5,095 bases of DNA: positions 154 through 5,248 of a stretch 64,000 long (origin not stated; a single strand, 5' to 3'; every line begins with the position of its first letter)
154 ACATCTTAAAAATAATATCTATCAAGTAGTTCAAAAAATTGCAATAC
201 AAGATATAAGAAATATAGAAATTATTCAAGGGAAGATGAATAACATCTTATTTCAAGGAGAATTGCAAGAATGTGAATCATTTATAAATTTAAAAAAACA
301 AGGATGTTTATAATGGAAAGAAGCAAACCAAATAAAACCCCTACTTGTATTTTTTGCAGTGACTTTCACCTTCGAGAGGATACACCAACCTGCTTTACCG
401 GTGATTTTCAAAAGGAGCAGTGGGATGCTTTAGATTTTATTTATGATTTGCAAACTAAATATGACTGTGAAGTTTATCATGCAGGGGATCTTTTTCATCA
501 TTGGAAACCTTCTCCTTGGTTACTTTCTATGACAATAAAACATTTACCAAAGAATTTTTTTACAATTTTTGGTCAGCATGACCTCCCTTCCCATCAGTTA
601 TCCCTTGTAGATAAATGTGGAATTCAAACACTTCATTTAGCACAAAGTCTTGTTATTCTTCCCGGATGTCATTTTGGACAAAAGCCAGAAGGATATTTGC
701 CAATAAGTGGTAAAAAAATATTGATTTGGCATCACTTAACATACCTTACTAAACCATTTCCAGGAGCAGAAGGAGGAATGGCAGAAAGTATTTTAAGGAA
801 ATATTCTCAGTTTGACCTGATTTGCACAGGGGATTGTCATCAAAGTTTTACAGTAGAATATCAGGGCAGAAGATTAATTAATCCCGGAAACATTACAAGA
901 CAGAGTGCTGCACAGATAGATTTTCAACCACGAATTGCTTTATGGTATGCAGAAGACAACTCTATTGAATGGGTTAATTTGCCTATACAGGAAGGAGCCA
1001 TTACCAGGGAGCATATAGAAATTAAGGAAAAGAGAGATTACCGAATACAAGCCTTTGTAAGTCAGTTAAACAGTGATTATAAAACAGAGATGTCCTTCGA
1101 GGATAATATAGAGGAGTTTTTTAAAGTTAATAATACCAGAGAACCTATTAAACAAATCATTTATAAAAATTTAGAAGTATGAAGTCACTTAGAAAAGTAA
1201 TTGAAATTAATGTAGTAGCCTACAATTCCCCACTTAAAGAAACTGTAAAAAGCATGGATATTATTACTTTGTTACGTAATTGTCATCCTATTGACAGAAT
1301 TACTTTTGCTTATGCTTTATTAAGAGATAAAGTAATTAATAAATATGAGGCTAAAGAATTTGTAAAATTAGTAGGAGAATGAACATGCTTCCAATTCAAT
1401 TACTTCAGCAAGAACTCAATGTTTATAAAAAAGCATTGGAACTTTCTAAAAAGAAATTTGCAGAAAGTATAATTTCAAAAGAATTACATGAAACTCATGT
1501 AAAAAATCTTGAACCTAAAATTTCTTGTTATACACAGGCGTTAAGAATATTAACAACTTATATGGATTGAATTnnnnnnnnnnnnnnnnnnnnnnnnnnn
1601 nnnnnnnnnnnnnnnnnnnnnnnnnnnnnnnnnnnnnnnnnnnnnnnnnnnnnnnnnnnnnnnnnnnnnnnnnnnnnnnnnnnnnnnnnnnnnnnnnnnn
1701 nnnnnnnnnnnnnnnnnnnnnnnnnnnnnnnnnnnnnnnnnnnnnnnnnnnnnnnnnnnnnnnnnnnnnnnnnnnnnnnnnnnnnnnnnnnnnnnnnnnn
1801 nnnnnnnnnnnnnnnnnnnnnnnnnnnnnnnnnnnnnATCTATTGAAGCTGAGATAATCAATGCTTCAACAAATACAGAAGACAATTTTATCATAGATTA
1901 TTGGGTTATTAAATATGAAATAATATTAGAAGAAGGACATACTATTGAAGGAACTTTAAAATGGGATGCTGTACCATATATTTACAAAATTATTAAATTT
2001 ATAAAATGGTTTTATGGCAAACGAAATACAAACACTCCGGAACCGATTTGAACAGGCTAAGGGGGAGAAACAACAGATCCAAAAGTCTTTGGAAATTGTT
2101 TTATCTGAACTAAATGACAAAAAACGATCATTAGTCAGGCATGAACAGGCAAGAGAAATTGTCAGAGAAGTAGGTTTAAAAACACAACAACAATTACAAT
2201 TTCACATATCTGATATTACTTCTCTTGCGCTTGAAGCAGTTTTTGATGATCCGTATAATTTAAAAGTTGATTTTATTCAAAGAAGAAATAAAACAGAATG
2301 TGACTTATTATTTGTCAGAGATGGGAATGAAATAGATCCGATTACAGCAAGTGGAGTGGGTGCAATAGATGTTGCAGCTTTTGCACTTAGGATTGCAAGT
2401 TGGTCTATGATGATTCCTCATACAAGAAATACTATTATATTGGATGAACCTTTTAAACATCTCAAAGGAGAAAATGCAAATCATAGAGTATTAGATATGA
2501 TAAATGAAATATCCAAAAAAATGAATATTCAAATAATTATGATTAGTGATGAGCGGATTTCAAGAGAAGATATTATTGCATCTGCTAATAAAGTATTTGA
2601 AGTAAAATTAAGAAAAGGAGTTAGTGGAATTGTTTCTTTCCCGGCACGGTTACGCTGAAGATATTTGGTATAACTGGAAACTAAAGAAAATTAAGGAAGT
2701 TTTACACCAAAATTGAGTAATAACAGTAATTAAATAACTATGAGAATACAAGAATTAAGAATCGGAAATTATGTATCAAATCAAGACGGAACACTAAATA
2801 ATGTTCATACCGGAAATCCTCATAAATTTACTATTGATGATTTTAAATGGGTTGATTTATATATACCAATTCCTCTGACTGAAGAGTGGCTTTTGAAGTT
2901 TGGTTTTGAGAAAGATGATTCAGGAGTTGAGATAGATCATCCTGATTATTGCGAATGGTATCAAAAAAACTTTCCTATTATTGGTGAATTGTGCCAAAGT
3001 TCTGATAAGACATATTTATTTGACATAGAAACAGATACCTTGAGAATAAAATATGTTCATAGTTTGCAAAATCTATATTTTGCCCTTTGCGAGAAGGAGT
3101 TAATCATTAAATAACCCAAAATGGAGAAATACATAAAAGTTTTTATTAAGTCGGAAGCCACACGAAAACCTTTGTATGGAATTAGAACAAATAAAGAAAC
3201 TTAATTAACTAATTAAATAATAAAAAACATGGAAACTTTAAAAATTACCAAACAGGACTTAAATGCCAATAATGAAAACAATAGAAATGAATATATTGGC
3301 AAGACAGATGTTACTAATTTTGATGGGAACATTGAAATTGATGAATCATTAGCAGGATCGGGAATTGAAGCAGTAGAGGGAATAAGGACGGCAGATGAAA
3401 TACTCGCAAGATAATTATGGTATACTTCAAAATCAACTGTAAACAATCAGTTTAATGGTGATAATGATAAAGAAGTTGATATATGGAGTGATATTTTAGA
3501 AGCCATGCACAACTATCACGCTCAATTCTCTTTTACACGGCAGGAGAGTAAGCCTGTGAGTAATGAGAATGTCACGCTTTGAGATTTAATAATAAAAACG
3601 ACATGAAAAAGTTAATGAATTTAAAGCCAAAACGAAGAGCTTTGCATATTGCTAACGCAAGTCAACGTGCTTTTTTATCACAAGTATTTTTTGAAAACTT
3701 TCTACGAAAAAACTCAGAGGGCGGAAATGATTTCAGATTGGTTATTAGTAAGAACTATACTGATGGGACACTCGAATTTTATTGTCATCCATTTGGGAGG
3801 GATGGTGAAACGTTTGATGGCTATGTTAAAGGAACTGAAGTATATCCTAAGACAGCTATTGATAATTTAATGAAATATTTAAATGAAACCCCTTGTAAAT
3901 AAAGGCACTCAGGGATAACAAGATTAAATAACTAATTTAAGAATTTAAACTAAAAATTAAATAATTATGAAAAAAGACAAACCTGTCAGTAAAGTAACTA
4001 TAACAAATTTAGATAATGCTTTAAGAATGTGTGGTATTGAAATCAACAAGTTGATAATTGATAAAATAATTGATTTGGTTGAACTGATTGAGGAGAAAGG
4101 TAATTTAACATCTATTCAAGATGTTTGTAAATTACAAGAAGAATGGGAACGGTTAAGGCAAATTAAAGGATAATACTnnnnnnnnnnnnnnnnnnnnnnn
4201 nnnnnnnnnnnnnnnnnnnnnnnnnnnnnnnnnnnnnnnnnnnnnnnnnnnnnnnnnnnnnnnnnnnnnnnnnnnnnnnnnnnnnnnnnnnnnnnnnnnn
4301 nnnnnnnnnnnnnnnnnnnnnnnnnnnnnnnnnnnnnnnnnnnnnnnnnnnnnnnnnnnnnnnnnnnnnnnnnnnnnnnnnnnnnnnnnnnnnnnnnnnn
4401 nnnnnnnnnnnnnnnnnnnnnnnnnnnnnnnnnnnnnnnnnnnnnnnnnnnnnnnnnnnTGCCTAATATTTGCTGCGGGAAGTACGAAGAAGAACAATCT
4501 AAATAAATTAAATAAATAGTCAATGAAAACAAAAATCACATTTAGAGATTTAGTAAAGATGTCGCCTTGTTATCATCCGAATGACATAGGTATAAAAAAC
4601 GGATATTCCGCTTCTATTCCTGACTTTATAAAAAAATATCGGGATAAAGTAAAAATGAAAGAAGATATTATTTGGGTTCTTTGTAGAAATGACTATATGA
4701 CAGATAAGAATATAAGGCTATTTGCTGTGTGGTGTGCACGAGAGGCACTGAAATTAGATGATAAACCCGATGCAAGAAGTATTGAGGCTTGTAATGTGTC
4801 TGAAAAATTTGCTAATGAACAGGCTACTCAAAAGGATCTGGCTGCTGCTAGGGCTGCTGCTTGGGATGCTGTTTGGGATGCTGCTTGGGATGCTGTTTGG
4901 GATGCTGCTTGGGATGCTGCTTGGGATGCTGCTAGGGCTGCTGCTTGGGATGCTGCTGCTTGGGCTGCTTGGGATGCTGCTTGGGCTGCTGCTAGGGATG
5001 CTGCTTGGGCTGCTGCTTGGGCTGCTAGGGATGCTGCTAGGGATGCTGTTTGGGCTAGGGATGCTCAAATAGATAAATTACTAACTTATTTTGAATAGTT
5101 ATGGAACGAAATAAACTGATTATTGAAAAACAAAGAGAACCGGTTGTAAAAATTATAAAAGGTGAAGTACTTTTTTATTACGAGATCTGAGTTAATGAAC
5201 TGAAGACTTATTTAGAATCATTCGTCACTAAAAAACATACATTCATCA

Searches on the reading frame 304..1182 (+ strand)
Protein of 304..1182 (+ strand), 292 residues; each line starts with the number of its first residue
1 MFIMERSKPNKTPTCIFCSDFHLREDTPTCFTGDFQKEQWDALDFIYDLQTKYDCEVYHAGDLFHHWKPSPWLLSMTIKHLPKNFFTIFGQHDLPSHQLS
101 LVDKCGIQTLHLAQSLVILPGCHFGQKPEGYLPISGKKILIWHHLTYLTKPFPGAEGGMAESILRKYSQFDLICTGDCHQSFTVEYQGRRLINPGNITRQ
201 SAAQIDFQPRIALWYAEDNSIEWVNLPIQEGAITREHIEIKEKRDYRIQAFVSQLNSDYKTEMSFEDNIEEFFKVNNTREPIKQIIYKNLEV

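Call 27: search_protein_families(library=phrogs, proteins=[window:304-1182:+], max_evalue=0.001)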
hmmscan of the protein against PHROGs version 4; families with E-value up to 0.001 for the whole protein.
window:304-1182:+ (292 aa): 1 family
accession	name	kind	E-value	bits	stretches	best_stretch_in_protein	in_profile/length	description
phrog_100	-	DNA, RNA and nucleotide metabolism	1.7e-06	27.8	1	4-69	20-83/989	SbcD-like subunit of palindrome specific endonuclease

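Call 46: find_encoding_contigs(protein=window:304-1182:+, flank=10000, max_places=1)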
Protein window:304-1182:+ (292 aa): 1 contig read that carries it; 1 place shown.
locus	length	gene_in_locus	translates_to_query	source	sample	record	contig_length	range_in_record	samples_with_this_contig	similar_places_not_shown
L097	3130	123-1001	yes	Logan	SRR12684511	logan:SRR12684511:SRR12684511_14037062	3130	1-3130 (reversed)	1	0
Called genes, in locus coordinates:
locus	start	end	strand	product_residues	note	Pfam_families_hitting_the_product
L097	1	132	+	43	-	?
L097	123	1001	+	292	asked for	PF12850:Metallophos_2 (weak)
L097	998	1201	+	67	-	-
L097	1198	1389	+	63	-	-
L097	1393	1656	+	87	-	-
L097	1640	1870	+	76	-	-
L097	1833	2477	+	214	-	-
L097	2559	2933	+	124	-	-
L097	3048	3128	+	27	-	?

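Call 74: search_protein_families(library=pfam, proteins=[window:304-1182:+], max_evalue=0.01)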
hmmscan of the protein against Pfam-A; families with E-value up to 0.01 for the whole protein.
window:304-1182:+ (292 aa): 2 families
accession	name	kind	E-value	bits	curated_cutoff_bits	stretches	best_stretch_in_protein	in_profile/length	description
PF12850.12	Metallophos_2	-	3.1e-06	27.7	27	1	18-203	6-141/154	Calcineurin-like phosphoesterase superfamily domain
PF00149.33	Metallophos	-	1.5e-05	25.9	21.5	1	16-166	4-142/191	Calcineurin-like phosphoesterase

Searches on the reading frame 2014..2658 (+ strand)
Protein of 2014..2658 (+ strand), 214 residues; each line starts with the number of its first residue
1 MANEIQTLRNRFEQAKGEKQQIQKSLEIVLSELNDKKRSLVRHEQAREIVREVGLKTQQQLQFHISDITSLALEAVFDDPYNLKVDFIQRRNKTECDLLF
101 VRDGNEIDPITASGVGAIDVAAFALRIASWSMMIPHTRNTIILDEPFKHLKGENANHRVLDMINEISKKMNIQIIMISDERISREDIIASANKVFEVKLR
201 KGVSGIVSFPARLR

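Call 27: search_protein_families(library=phrogs, proteins=[window:2014-2658:+], max_evalue=0.001)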
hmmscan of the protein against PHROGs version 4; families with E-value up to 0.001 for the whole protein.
window:2014-2658:+ (214 aa): 1 family
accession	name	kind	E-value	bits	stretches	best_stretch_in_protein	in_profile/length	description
phrog_15167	-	other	2e-17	64.3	1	3-206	9-208/211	ATPase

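Call 74: search_protein_families(library=pfam, proteins=[window:2014-2658:+], max_evalue=0.01)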
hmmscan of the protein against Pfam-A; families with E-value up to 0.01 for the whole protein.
window:2014-2658:+ (214 aa): 0 families

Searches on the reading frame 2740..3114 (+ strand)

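Call 27: search_protein_families(library=phrogs, proteins=[window:2740-3114:+], max_evalue=0.001)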
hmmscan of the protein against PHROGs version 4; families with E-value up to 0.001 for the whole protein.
window:2740-3114:+ (124 aa): 1 family
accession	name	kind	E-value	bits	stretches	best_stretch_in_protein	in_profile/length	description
phrog_10066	-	unknown function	5.1e-18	66.6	1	1-124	1-135/136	-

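Call 74: search_protein_families(library=pfam, proteins=[window:2740-3114:+], max_evalue=0.01)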
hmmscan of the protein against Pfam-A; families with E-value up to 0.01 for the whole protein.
window:2740-3114:+ (124 aa): 0 families

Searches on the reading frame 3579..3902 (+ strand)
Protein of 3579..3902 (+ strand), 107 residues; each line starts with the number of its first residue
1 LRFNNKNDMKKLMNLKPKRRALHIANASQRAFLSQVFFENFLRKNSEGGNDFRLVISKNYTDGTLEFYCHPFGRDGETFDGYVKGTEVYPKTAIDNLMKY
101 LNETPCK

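Call 27: search_protein_families(library=phrogs, proteins=[window:3579-3902:+], max_evalue=0.001)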
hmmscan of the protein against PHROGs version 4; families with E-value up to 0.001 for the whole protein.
window:3579-3902:+ (107 aa): 1 family
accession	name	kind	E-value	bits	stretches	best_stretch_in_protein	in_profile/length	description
phrog_38873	-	unknown function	0.00082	20.4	0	38-92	3-55/67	-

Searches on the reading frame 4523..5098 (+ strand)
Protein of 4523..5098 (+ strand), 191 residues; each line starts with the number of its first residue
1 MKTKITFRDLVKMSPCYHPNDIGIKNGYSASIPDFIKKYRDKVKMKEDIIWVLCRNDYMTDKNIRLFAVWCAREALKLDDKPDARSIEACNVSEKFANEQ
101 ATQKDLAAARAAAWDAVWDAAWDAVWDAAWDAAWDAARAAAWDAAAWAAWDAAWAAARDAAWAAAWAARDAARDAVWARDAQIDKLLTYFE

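Call 27: search_protein_families(library=phrogs, proteins=[window:4523-5098:+], max_evalue=0.001)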
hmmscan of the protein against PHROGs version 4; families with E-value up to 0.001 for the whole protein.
window:4523-5098:+ (191 aa): 2 families
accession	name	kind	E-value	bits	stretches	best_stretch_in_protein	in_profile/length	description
phrog_18326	-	unknown function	1.7e-20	74.5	1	47-186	50-186/203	-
phrog_8332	-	unknown function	7.6e-07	29.9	1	94-173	140-217/248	-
